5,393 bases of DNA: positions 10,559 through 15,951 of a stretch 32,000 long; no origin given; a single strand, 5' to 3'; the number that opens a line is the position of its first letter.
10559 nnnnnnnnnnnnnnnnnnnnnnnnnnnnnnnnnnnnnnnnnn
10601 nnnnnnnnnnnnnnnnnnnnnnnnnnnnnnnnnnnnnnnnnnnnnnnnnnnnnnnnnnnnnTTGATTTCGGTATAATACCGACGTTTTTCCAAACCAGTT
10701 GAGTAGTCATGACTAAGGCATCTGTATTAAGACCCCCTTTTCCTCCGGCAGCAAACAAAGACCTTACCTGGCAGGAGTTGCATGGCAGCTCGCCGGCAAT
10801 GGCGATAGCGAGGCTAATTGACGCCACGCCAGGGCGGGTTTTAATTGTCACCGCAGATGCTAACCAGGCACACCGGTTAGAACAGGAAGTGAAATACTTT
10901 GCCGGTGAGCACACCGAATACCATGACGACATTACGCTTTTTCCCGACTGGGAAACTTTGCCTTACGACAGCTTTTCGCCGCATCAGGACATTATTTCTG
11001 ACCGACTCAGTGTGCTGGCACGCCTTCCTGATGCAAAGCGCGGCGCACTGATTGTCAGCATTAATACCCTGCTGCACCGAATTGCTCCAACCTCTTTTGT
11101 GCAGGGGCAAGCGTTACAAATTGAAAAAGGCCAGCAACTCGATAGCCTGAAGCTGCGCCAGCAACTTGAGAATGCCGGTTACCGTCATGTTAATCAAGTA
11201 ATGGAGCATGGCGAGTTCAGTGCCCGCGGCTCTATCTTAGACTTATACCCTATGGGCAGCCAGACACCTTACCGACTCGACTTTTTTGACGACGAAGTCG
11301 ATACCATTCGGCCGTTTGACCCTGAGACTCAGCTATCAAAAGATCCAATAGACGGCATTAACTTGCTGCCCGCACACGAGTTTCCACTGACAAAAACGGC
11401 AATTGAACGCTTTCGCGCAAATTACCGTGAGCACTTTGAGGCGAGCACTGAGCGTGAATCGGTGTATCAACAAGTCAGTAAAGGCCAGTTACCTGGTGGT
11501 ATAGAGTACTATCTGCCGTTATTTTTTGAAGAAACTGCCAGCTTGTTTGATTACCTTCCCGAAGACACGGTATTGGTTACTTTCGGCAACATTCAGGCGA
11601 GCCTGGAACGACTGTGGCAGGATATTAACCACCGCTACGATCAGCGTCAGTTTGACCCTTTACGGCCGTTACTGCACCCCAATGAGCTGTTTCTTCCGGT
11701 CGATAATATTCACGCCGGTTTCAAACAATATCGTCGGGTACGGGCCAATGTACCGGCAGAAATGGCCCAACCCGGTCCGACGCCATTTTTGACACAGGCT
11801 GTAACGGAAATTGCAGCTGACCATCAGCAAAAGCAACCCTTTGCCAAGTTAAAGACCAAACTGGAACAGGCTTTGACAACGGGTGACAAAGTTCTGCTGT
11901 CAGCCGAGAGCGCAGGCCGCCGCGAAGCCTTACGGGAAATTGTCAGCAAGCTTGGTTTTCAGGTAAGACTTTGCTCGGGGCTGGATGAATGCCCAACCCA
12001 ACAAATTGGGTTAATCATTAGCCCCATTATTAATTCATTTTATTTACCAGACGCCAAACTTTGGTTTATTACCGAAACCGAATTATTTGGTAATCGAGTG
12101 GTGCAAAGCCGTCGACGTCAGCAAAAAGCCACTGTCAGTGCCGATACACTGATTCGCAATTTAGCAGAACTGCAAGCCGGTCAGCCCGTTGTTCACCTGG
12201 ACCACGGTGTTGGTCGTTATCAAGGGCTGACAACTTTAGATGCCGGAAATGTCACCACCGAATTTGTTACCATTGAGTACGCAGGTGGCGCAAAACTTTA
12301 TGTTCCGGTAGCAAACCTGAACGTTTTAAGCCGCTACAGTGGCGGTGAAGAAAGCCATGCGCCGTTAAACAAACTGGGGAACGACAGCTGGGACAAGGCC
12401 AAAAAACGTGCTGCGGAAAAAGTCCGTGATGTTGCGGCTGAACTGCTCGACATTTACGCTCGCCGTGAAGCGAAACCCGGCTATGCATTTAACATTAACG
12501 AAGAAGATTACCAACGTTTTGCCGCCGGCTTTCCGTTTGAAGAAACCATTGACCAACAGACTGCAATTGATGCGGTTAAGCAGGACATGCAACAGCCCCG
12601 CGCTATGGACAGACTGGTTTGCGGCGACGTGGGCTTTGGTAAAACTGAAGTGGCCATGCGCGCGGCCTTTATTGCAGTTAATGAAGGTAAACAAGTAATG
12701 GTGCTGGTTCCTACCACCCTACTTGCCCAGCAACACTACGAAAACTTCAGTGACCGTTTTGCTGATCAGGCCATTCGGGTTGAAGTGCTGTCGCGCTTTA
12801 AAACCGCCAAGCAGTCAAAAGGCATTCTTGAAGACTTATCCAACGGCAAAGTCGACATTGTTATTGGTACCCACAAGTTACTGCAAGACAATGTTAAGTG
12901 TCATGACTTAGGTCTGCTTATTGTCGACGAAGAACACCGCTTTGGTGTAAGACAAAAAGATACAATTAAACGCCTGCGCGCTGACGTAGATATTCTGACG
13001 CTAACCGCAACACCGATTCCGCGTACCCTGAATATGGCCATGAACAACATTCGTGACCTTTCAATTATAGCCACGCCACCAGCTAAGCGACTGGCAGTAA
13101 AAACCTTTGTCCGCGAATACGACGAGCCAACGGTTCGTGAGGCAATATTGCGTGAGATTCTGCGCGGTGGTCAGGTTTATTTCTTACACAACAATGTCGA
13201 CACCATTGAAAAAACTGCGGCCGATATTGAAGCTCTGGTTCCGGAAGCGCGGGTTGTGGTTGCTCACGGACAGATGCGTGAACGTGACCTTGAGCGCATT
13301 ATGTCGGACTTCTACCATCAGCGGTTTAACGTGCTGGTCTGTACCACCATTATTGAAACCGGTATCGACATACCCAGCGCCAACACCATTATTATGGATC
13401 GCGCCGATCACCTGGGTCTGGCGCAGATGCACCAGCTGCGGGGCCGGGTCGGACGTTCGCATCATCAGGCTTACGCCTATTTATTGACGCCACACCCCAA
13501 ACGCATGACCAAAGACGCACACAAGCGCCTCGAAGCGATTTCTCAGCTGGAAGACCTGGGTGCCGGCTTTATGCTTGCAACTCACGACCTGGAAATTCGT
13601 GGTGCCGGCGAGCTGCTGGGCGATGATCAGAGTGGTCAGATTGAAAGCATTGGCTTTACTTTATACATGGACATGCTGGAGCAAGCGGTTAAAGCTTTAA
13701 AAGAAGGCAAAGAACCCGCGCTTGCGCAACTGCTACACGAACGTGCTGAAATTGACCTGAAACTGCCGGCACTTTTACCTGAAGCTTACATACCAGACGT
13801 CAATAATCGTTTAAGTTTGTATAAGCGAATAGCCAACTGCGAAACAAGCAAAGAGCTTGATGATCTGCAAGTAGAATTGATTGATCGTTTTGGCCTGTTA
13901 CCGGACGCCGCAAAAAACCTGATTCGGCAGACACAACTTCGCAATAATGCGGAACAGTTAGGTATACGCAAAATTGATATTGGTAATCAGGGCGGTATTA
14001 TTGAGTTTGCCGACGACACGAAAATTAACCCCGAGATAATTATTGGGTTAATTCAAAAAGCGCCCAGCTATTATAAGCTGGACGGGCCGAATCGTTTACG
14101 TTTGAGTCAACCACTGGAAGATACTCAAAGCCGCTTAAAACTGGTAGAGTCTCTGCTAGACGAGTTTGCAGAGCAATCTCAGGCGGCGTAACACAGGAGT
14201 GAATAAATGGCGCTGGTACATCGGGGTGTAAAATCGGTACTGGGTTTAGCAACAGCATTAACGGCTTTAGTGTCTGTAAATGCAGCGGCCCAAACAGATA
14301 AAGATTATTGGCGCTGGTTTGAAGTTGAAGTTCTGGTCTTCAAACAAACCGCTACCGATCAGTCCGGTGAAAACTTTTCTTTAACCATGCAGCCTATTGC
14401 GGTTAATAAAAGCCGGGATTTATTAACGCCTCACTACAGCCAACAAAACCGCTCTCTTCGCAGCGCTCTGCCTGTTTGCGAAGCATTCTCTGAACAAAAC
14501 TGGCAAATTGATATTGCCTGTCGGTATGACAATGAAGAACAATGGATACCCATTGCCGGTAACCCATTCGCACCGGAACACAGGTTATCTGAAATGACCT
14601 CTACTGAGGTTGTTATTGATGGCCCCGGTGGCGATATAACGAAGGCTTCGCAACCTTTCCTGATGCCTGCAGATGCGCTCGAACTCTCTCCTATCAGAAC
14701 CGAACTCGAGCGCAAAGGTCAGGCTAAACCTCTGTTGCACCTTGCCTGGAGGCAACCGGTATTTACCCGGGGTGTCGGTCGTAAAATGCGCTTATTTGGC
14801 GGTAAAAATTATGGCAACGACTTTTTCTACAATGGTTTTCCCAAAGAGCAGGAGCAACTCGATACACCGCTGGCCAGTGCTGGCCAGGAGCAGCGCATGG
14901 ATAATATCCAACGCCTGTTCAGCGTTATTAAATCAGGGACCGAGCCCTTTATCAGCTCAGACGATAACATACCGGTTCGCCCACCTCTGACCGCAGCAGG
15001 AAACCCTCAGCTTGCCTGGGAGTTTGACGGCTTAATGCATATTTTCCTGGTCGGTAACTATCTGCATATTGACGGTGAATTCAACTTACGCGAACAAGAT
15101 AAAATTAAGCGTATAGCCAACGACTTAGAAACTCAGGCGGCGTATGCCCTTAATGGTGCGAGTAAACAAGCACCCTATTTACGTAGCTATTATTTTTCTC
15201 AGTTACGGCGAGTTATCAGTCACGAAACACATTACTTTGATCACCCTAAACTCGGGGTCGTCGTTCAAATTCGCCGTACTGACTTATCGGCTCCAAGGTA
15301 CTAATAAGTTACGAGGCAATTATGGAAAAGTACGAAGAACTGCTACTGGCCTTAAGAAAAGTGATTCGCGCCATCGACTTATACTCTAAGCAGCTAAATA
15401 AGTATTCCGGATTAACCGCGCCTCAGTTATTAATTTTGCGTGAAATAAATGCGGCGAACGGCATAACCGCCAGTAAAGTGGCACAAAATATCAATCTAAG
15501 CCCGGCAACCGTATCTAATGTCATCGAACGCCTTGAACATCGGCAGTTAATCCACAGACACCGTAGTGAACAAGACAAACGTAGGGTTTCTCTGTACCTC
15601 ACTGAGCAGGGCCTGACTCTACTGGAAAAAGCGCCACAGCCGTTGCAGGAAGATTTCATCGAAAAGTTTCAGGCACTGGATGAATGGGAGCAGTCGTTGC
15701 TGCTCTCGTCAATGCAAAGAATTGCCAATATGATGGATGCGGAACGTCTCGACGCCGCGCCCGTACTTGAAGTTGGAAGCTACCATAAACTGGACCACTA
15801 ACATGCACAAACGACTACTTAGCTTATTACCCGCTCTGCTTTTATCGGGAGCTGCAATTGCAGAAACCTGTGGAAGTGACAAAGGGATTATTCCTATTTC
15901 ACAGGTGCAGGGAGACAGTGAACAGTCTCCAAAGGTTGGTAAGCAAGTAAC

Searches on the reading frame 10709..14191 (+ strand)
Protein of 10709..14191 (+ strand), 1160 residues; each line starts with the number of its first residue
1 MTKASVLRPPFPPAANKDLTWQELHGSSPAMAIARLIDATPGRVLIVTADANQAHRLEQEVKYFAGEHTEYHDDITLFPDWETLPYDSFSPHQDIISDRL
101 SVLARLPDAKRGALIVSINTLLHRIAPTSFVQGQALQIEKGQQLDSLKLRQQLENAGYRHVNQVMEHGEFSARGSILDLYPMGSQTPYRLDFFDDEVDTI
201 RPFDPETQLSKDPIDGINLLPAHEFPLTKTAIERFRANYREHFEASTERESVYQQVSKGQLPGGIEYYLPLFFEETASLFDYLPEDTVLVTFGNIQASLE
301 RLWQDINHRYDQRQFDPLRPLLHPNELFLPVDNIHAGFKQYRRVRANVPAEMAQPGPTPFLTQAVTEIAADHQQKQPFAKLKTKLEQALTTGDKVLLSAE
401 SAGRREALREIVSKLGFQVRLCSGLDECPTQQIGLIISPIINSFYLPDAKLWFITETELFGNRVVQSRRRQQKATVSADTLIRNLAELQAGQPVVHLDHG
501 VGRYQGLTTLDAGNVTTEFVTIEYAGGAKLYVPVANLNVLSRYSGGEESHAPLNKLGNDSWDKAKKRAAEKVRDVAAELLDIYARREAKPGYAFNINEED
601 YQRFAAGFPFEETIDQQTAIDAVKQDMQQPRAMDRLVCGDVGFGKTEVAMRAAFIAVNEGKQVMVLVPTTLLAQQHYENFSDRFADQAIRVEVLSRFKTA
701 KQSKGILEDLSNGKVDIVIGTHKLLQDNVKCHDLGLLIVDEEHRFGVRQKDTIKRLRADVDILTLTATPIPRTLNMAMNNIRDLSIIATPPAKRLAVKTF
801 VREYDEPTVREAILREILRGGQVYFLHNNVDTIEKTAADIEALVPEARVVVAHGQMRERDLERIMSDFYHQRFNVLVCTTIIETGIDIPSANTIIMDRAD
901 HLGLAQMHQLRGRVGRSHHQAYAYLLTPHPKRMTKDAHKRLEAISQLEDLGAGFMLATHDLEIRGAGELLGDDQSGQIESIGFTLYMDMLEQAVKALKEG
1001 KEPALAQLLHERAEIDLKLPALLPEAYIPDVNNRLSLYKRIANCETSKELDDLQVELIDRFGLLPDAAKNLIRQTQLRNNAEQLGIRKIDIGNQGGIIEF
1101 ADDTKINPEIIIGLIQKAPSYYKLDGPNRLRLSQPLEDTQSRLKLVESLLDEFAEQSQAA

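Call 79: search_protein_families(library=pfam, proteins=[window:10709-14191:+], max_evalue=0.00001)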
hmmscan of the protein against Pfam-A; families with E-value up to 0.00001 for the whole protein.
window:10709-14191:+ (1160 aa): 8 families
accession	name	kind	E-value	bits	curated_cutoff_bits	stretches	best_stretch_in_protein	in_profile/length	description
PF03461.20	TRCF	-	5.2e-31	107.3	25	1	1017-1109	1-93/95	TRCF domain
PF00270.35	DEAD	-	9e-28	97.5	26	1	615-775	3-165/167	DEAD/DEAH box helicase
PF17757.6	UvrB_inter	-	1.3e-25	89.7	22.9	1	136-225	1-91/91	UvrB interaction domain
PF00271.37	Helicase_C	-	4e-22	79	23.5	1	813-917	5-109/110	Helicase conserved C-terminal domain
PF02559.22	CarD_TRCF_RID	-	1.8e-19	70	23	1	488-544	1-57/57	CarD-like/TRCF RID domain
PF21132.2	MFD_D3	-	1e-15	57.8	21.8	1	393-459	7-73/73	MFD, D3 domain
PF04851.21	ResIII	-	1.1e-13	51.8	22.5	1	615-769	7-162/164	Type III restriction enzyme, res subunit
PF22590.2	Cas3-like_C_2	-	8.6e-07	29.6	27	0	820-918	2-105/106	CRISPR-associated nuclease/helicase Cas3, C-terminal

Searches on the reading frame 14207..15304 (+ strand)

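Call 79: search_protein_families(library=pfam, proteins=[window:14207-15304:+], max_evalue=0.00001)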
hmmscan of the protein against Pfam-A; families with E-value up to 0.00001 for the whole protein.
window:14207-15304:+ (365 aa): 1 family
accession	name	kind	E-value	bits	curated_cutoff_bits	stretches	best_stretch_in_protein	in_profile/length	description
PF10972.13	CsiV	-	2e-66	224.7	27.4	1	14-357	2-229/230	Peptidoglycan-binding protein, CsiV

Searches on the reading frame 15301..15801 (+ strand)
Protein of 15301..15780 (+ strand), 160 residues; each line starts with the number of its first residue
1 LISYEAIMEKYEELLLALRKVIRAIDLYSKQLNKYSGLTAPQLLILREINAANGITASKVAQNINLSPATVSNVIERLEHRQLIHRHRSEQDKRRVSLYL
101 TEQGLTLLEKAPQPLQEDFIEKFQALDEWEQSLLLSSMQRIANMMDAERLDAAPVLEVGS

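Call 36: search_protein_families(library=pfam, proteins=[window:15301-15780:+], max_evalue=0.001)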
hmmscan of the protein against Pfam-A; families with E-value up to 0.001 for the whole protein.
window:15301-15780:+ (160 aa): 9 families
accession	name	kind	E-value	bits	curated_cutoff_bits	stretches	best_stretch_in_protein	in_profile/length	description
PF01047.28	MarR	-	8.7e-16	58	24.6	1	38-96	1-59/59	MarR family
PF22381.2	Staph_reg_Sar_Rot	-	8e-12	45.5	27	1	29-109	3-83/85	Transcriptional regulator SarA/Rot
PF12802.13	MarR_2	-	2.3e-11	44.1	27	1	36-95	1-61/61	MarR family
PF13463.12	HTH_27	-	1.5e-08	35.2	22.2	1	38-104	1-68/68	Winged helix DNA-binding domain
PF13412.12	HTH_24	-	2.8e-06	27.2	21.9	1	42-79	5-42/48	Winged helix-turn-helix DNA-binding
PF14947.12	HTH_45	-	8.2e-05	23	25.5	1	45-111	11-69/77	Winged helix-turn-helix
PF01325.25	Fe_dep_repress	-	0.00019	22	26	1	55-86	23-54/60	Iron dependent repressor, N-terminal DNA binding domain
PF13551.12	HTH_29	-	0.00019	21.9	28.1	1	44-91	3-52/64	Winged helix-turn helix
PF13545.12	HTH_Crp_2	-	0.00097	19.5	27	0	55-88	23-57/70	Crp-like helix-turn-helix domain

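Call 79: search_protein_families(library=pfam, proteins=[window:15322-15801:+], max_evalue=0.00001)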
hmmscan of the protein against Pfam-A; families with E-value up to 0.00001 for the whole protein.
window:15322-15801:+ (159 aa): 5 families
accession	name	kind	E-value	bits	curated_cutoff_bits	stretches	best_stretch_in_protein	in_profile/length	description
PF01047.28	MarR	-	8.5e-16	58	24.6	1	31-89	1-59/59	MarR family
PF22381.2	Staph_reg_Sar_Rot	-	8.2e-12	45.5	27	1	22-102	3-83/85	Transcriptional regulator SarA/Rot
PF12802.13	MarR_2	-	2.3e-11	44.1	27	1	29-88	1-61/61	MarR family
PF13463.12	HTH_27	-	1.5e-08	35.2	22.2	1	31-97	1-68/68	Winged helix DNA-binding domain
PF13412.12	HTH_24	-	2.9e-06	27.2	21.9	1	35-72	5-42/48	Winged helix-turn-helix DNA-binding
